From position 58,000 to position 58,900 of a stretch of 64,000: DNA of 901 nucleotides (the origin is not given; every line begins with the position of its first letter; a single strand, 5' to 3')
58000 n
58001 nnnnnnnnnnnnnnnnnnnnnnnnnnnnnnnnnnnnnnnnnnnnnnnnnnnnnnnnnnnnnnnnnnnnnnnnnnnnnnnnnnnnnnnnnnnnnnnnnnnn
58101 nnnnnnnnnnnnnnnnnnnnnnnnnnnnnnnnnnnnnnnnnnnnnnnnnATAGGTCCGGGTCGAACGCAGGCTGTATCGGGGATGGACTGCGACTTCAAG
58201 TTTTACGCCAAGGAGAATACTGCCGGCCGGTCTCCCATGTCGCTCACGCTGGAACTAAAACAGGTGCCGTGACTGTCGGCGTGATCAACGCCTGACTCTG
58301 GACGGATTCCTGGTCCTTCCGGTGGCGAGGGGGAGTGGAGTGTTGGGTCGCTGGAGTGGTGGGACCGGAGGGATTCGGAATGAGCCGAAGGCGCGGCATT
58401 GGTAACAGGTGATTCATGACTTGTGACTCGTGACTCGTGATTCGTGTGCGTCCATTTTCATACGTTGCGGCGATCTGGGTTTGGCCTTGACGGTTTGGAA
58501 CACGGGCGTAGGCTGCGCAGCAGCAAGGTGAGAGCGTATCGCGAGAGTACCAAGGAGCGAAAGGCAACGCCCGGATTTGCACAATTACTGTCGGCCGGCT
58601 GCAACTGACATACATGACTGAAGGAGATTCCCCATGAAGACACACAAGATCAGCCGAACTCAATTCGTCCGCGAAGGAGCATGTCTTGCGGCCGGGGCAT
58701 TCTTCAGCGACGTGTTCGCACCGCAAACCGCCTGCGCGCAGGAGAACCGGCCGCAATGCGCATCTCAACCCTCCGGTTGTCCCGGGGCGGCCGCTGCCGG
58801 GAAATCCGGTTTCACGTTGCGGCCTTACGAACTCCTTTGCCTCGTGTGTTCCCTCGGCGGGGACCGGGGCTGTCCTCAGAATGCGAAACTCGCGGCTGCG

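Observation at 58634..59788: Exported 21-cysteine protein made of two homologous modules, directly upstream of Tat-DegT paralogue 2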

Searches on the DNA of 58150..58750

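Call 87: search_rna_families(source=window, start=58150, end=58750, threshold=evalue, max_evalue=1)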
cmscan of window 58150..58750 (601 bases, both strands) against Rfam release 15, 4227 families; matches with E-value up to 1: 0.
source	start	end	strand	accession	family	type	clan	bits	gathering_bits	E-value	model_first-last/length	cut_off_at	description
